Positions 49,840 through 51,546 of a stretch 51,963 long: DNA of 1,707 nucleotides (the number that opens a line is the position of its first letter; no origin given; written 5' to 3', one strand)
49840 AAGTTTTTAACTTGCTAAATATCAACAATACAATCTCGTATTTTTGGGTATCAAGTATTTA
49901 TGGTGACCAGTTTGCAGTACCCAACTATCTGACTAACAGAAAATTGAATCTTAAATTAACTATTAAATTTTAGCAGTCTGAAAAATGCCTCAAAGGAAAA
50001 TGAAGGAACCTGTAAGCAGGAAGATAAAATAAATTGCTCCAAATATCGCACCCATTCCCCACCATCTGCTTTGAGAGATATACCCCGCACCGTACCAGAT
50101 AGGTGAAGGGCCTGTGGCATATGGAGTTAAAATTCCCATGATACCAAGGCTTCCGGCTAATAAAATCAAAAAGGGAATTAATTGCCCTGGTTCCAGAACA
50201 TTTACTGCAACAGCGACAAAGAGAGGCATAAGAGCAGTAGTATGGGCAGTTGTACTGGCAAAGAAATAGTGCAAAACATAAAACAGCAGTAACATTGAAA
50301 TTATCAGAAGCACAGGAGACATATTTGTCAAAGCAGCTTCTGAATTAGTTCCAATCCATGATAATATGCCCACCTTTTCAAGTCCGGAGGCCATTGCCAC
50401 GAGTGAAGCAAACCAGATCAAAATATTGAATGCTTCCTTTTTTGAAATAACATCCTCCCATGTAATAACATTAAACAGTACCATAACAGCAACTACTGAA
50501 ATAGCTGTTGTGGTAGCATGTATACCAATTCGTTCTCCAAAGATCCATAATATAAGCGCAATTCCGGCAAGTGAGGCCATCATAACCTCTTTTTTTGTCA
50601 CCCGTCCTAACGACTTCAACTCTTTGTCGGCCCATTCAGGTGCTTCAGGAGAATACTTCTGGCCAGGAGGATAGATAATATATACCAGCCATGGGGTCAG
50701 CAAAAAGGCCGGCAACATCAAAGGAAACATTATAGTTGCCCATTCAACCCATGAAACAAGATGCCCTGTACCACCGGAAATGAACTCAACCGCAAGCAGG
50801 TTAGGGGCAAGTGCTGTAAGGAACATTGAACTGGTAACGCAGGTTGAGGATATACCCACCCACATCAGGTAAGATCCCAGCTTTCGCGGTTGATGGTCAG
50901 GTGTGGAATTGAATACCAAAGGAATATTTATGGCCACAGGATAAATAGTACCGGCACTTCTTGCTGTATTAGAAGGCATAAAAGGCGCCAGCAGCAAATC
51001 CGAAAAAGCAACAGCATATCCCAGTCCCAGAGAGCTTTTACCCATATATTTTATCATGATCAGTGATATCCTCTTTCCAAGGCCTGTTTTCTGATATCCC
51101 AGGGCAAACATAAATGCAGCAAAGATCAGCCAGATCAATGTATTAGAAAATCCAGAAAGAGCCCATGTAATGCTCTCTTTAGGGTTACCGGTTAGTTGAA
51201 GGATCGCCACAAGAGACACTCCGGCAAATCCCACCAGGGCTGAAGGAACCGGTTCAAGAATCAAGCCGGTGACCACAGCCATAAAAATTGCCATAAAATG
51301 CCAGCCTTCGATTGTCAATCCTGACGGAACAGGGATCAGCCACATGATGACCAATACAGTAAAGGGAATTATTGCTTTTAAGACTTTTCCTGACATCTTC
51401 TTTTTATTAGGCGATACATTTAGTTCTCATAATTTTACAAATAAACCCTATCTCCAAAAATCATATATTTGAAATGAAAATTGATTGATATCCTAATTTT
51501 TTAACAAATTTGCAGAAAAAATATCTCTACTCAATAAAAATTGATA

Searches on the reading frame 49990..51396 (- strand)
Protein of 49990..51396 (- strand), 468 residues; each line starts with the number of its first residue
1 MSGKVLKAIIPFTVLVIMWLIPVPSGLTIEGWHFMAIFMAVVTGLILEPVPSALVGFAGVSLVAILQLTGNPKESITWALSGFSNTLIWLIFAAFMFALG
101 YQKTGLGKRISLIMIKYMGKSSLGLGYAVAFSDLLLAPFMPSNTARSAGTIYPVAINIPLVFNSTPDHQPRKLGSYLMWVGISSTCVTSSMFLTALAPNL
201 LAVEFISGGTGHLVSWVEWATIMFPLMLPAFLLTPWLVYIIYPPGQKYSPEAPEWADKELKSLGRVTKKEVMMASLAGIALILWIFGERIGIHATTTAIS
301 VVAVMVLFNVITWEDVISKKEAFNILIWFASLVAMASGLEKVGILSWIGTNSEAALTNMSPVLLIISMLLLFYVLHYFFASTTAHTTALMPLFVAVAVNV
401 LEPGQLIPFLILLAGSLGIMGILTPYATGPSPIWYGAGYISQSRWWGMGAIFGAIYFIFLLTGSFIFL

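Call 81: search_protein_families(library=pfam, proteins=[window:49990-51396:-], max_evalue=0.00001)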
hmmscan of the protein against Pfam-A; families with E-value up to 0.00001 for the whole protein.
window:49990-51396:- (468 aa): 2 families
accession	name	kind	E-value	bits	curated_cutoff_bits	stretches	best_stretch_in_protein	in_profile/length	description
PF00939.25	Na_sulph_symp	-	9.5e-145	483.6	27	1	4-462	3-460/472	Sodium:sulfate symporter transmembrane region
PF03600.22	CitMHS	-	5.9e-23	81.9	31.9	1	45-398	4-319/336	Citrate transporter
